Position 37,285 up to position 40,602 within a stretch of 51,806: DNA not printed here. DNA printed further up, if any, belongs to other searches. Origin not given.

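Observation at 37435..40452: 1005-aa secreted protein: three tandem NTF2/SnoaL-like modules fused to an esterase-type alpha/beta hydrolase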

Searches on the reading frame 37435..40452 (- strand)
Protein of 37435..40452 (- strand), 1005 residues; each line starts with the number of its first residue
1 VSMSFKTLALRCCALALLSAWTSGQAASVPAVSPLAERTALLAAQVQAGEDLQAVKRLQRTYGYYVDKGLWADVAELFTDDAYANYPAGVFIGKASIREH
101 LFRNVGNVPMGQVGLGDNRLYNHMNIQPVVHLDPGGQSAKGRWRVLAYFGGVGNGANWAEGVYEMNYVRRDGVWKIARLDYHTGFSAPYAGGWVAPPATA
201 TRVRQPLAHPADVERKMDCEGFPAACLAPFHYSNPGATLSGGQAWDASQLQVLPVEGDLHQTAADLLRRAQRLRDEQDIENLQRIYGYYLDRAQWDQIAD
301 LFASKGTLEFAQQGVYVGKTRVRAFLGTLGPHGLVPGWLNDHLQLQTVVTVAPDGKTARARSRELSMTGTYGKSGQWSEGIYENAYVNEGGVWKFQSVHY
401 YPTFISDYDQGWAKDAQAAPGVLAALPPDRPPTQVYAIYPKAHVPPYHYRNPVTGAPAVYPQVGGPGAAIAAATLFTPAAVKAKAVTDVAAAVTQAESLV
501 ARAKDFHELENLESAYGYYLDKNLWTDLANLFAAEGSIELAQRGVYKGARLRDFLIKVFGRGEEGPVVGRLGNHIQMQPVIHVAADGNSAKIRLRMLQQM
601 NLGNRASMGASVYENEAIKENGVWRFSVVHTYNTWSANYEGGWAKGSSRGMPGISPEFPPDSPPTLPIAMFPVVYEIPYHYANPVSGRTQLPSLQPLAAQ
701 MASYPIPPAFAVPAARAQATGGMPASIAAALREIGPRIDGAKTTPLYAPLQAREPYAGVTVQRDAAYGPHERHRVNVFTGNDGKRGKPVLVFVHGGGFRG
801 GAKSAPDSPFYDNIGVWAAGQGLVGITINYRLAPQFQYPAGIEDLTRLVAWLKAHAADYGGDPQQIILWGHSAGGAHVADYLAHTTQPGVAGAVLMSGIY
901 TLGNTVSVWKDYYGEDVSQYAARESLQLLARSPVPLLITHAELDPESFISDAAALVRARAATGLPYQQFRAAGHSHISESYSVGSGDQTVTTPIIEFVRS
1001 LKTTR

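Call 3: search_protein_families(library=pfam, proteins=[window:37435-40452:-], max_evalue=0.01)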
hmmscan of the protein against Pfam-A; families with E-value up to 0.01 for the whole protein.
window:37435-40452:- (1005 aa): 9 families
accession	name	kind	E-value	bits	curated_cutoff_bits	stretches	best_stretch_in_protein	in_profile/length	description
PF13577.12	SnoaL_4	-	2.3e-75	251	24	3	50-179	4-125/126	SnoaL-like domain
PF20434.5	BD-FAE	-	6.1e-21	75.4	26.8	1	779-886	5-110/215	BD-FAE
PF07859.19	Abhydrolase_3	-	1.8e-18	67.5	25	1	790-904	1-114/210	alpha/beta hydrolase fold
PF00135.34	COesterase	-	2.5e-18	66.8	27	1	775-900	88-220/515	Carboxylesterase family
PF12680.13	SnoaL_2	-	5.7e-08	33.7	27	0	66-101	8-43/102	SnoaL-like domain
PF00326.27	Peptidase_S9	-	1.7e-07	31.4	22.6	1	842-981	42-194/213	Prolyl oligopeptidase family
PF12146.15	Hydrolase_4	-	8e-05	22.5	27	1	844-912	61-118/239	Serine aminopeptidase, S33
PF00561.26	Abhydrolase_1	-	0.00069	19.8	25.8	1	863-911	68-118/245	alpha/beta hydrolase fold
PF08538.16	DUF1749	-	0.0094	15.5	24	0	843-899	85-143/299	Protein of unknown function (DUF1749)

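Call 4: search_protein_families(library=ncbifam, proteins=[window:37435-40452:-], max_evalue=0.01)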
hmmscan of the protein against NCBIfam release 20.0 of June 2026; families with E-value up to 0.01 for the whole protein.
window:37435-40452:- (1005 aa): 11 families
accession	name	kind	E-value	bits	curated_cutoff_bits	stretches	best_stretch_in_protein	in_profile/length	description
NF058653.1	LipP1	equivalog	2.3e-17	62.8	350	1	760-877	45-157/300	LipP1 family hormone-sensitive lipase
NF052354.1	EstLipQMycob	equivalog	1.9e-15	56.5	700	1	746-887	123-260/418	esterase LipQ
NF058651.1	GESAG_HSLs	subfamily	2.5e-12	46.5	430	1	786-911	66-176/296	GESAG motif subfamily hormone-sensitive lipase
NF007547.0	PRK10162.1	equivalog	3.7e-11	42.5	389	1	785-907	82-205/321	acetyl esterase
NF058650.1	GCSAG_HSLs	subfamily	9.4e-11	41.8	410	1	775-889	73-178/314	GCSAG motif subfamily hormone-sensitive lipase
NF058649.1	GTSAG_HSLs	subfamily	1e-10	41.5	380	1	774-889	76-182/312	GTSAG motif subfamily hormone-sensitive lipase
NF033149.0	CHL_hydrolase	equivalog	1.3e-10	40.7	500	1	775-879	65-163/310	chloramphenicol hydrolase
NF058665.1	HaHSL_fam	equivalog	1e-09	38.2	320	1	759-884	33-147/260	hormone-sensitive lipase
NF052620.1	AryltfaseLP1002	equivalog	1.1e-05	24.9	300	1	786-883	31-125/265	lp_1002 family arylesterase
NF050058.1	e_dPHAscl_type1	hypoth_equivalog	0.0035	16.8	150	1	844-953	84-198/276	extracellular catalytic domain type 1 short-chain-length polyhydroxyalkanoate depolymerase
NF041556.1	tannase_B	equivalog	0.0095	15.2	300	0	838-879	129-170/463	subtype B tannase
